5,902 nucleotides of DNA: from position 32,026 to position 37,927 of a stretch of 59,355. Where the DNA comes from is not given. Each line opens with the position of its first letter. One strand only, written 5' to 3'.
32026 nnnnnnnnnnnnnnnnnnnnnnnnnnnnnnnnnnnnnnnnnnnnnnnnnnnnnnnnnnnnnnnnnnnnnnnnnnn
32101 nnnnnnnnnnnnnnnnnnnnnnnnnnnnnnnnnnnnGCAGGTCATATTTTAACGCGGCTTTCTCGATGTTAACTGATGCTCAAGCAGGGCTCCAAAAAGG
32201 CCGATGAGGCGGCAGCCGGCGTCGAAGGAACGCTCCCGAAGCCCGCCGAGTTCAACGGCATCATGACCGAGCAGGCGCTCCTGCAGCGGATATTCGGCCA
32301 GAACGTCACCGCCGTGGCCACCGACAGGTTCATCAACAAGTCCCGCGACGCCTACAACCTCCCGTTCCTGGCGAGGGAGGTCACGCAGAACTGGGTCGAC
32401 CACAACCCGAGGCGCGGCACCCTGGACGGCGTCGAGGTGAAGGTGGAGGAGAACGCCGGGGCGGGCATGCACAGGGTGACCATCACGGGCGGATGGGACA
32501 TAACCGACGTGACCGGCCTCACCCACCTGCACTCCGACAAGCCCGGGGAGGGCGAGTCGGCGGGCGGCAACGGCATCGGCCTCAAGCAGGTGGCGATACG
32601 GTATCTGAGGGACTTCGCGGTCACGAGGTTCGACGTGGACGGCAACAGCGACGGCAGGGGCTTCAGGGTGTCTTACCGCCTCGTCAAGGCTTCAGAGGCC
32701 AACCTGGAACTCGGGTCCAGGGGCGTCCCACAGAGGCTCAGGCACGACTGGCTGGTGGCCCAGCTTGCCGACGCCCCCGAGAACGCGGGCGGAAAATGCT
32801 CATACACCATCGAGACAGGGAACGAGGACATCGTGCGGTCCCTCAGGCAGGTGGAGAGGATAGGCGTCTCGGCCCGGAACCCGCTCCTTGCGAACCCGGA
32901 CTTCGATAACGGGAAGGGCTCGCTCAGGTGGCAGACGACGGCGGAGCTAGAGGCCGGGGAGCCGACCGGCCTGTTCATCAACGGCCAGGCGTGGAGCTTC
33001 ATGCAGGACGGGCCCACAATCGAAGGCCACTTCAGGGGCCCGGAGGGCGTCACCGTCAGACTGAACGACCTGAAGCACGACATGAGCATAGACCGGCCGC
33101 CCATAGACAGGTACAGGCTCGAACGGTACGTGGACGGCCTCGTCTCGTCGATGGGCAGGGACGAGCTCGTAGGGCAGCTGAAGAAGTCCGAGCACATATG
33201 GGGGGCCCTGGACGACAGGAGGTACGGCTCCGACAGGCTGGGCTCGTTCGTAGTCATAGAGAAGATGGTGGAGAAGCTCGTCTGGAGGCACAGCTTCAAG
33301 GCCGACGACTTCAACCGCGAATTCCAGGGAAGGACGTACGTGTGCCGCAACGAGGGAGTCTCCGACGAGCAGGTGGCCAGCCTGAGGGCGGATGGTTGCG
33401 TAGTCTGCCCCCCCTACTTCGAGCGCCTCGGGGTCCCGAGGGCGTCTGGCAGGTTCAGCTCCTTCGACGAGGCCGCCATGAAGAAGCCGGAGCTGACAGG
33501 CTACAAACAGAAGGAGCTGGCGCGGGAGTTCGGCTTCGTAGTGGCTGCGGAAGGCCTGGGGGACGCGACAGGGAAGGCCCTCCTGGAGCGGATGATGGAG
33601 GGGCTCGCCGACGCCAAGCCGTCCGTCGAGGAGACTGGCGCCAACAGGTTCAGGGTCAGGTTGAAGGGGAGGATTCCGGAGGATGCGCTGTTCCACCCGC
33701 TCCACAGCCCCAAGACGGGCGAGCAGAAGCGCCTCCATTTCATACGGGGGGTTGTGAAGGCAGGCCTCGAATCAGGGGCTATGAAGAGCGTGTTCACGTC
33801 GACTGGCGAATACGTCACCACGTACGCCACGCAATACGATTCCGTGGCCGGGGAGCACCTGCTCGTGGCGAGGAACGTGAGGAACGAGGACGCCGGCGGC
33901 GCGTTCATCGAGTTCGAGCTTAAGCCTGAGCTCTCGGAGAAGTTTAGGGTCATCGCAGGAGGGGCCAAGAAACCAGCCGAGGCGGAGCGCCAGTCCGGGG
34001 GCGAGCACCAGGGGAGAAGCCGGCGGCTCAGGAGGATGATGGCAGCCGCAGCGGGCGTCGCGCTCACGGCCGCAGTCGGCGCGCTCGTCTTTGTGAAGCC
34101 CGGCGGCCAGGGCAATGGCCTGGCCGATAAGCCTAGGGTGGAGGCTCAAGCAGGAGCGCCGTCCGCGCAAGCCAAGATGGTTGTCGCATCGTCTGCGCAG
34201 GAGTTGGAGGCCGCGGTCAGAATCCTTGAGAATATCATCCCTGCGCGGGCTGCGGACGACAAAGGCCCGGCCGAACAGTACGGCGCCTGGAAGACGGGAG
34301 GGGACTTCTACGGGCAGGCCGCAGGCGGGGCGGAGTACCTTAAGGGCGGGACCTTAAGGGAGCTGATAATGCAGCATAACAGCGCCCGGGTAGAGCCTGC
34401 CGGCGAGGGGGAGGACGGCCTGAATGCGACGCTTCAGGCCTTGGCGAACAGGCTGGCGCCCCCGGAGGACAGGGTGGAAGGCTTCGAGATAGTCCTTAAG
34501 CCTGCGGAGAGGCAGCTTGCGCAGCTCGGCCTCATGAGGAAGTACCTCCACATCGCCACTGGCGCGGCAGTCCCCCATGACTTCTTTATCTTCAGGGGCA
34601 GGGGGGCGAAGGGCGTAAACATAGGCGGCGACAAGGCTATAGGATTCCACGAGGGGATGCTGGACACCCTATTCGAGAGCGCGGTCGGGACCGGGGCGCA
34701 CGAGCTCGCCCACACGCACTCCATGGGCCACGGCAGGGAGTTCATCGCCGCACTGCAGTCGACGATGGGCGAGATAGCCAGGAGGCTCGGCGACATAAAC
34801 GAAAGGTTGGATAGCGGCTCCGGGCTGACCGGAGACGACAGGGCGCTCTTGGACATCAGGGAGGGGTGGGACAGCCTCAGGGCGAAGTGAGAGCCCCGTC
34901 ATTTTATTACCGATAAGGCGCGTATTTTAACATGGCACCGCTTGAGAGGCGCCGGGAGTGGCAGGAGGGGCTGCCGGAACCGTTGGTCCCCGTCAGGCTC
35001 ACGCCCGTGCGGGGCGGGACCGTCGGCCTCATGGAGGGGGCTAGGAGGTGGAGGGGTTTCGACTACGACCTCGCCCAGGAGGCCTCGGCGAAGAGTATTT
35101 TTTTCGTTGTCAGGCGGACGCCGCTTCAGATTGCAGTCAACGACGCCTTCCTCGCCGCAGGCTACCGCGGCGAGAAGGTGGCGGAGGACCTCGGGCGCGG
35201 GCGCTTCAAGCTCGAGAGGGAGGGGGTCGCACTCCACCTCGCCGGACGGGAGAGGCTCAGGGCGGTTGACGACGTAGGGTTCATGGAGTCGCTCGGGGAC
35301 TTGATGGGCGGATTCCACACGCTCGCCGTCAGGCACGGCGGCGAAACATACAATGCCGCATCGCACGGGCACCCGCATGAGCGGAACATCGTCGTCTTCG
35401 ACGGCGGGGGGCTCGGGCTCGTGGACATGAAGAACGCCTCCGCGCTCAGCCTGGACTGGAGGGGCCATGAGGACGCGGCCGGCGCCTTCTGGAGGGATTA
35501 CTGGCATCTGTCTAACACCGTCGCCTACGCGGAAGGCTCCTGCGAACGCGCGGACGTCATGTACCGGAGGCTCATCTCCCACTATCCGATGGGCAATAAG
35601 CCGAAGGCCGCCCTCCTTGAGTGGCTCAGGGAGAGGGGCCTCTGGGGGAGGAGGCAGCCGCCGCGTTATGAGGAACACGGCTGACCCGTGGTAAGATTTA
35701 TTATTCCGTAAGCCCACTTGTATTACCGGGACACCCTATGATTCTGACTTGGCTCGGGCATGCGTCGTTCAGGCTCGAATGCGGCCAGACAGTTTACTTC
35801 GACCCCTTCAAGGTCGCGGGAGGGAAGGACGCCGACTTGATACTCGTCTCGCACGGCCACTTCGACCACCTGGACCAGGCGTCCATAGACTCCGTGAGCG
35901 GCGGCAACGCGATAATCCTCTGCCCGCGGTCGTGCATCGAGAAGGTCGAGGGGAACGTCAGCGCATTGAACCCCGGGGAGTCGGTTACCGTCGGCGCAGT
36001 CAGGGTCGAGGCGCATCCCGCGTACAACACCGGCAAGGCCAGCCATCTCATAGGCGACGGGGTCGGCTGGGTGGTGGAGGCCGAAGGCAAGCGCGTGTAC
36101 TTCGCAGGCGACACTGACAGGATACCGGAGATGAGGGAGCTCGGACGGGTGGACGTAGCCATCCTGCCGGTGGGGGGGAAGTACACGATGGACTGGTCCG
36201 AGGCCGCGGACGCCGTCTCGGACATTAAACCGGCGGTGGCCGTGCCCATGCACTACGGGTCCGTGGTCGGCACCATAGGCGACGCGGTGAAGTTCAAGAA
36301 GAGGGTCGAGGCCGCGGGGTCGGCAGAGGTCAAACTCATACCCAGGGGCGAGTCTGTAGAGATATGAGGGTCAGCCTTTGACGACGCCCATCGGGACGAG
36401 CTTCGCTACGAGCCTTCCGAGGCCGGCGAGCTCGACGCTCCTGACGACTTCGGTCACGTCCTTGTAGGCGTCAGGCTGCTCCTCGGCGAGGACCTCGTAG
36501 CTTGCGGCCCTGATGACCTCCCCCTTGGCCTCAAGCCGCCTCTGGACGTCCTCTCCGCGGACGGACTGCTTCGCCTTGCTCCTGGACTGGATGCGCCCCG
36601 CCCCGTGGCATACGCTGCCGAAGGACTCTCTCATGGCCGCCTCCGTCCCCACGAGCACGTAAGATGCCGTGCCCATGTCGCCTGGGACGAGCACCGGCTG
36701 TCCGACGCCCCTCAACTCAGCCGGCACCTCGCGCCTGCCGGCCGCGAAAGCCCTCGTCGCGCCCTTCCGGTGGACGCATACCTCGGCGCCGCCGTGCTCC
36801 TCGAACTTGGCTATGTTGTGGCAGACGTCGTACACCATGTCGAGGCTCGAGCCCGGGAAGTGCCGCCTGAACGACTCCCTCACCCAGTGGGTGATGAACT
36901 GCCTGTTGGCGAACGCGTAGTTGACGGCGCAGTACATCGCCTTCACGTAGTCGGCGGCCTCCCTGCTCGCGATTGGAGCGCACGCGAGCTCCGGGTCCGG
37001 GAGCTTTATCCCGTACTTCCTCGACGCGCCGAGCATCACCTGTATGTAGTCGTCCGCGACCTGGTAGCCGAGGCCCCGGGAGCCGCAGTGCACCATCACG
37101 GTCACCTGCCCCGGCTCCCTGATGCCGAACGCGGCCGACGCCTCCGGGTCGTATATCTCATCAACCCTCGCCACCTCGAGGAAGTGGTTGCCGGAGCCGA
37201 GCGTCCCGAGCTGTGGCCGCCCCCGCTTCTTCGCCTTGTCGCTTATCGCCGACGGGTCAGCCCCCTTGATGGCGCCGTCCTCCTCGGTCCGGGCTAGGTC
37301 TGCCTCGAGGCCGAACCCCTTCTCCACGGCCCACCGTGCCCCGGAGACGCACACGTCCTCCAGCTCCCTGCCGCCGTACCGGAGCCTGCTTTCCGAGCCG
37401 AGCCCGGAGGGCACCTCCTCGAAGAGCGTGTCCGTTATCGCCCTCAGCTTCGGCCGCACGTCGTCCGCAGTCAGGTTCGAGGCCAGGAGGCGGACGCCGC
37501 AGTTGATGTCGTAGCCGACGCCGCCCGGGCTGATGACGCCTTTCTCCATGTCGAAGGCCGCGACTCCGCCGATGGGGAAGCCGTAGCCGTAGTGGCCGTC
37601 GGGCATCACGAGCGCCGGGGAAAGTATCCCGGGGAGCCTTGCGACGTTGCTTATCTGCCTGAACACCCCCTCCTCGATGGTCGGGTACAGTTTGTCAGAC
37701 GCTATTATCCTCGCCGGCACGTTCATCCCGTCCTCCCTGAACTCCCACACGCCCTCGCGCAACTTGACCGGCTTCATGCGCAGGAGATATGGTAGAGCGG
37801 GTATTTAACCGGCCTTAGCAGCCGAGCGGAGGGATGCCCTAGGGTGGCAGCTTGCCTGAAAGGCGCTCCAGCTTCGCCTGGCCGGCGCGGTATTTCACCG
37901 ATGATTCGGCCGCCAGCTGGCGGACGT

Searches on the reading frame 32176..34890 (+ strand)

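Call 12: search_protein_families(library=pfam, proteins=[window:32176-34890:+], max_evalue=0.0001)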
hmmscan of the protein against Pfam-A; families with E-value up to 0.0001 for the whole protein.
window:32176-34890:+ (904 aa): 0 families

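Call 39: search_protein_families(library=pfam, proteins=[window:32176-34890:+], max_evalue=0.1)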
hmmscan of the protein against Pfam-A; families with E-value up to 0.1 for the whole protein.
window:32176-34890:+ (904 aa): 1 family
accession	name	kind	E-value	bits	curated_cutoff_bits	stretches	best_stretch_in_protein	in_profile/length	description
PF01863.23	YgjP-like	-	0.013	15.9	26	1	841-869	171-199/207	YgjP-like, metallopeptidase domain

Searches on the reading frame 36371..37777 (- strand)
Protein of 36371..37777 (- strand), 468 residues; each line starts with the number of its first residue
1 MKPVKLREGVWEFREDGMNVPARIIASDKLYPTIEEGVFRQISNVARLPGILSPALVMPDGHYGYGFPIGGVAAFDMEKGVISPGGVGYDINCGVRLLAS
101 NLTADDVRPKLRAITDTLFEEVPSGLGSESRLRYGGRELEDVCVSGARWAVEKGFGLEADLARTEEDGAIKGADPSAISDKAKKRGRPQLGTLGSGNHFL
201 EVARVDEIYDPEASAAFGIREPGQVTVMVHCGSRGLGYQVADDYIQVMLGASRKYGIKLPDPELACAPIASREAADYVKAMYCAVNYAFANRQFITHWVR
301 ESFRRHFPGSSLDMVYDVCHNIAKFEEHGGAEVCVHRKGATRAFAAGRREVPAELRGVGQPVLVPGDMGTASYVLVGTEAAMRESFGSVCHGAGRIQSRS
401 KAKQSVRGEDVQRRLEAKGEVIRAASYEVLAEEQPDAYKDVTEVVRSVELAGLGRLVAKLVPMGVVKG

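Call 12: search_protein_families(library=pfam, proteins=[window:36371-37777:-], max_evalue=0.0001)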
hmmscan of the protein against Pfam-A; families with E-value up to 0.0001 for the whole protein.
window:36371-37777:- (468 aa): 1 family
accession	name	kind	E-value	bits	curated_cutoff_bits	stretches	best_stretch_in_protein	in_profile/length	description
PF01139.22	RtcB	-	1.2e-170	568.8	27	1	41-468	1-426/426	tRNA-splicing ligase RtcB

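Call 48: find_related_loci(query=window:36371-37777:-, collection=genome_contigs, flank=1000)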
Query window:36371-37777:- (468 aa) in genome_contigs; peptide patterns used: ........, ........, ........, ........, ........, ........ (x = any residue, [..] = any of these).
599 stretches matched a pattern (row limit reached: there are more); 544 encode a relative of the query (tblastn E <= 1e-3); the best 80 are kept; 80 distinct loci.
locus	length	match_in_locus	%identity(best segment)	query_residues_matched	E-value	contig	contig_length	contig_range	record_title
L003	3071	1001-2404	80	1-468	0e+0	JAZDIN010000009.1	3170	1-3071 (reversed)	MAG: Candidatus Altiarchaeota archaeon isolate MEGAHIT-group-0.401 k141_18201083, whole genome shotgun sequence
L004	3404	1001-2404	79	1-468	0e+0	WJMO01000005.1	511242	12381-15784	MAG: Candidatus Altiarchaeales archaeon isolate Bin_400 k141_810232, whole genome shotgun sequence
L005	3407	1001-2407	76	1-468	0e+0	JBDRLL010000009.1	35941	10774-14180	MAG: Candidatus Altiarchaeota archaeon isolate MEGAHIT-group-1.775 k141_13357472, whole genome shotgun sequence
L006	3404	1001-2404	75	1-468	0e+0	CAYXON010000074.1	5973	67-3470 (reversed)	MAG TPA_asm: uncultured archaeon isolate SRP178699_co1_62 genome assembly, contig: NODE_19549_length_5973_cov_4.157993,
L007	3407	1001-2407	74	1-468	0e+0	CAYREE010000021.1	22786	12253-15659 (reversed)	MAG TPA_asm: uncultured archaeon isolate SRP077602_co7_59 genome assembly, contig: NODE_11309_length_22786_cov_4.448242,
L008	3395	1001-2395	69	5-468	0e+0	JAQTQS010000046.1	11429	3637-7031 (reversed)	MAG: Candidatus Altiarchaeota archaeon isolate STB_145 NODE_14494_length_11429_cov_3.046806_Sandtown_B, whole genome sho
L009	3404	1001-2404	81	1-468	0e+0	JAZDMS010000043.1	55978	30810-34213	MAG: Candidatus Altiarchaeota archaeon isolate MEGAHIT-group-0.671 k141_4242687, whole genome shotgun sequence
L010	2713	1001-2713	64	1-439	0e+0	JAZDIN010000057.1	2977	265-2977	MAG: Candidatus Altiarchaeota archaeon isolate MEGAHIT-group-0.401 k141_2948709, whole genome shotgun sequence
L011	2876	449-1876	57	5-468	3e-179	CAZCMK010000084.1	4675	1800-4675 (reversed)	MAG TPA_asm: uncultured Dehalococcoidales bacterium isolate binchicken_co100_421 genome assembly, contig: NODE_29463_len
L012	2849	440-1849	56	11-468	8e-179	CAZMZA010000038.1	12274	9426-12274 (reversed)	MAG TPA_asm: uncultured Dehalococcoidales bacterium isolate SRP323688_co1_27 genome assembly, contig: NODE_7931_length_1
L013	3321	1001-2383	58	17-468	8e-180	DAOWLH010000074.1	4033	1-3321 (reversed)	MAG TPA_asm: Dehalococcoidia bacterium isolate CSMAG_2116 CSMAG_2116_k141_5720317_length_4033_cov_9.0000, whole genome s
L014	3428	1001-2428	56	5-468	7e-174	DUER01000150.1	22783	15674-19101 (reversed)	MAG TPA_asm: Dehalococcoidia bacterium isolate S120 Contig150, whole genome shotgun sequence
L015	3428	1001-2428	56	5-468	7e-173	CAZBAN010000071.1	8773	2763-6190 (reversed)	MAG TPA_asm: uncultured Dehalococcoidales bacterium isolate binchicken_co89_590 genome assembly, contig: NODE_16569_leng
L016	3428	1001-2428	56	5-468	2e-173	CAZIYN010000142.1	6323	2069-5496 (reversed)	MAG TPA_asm: uncultured Dehalococcoidales bacterium isolate binchicken_co178_237 genome assembly, contig: NODE_14326_len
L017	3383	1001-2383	57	17-468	3e-172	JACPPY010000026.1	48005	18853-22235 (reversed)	MAG: Chloroflexi bacterium isolate NC_groundwater_639_Ag_B-0.1um_56_35 B_1_S1_Biohub_coassembly_k141_944621, whole genom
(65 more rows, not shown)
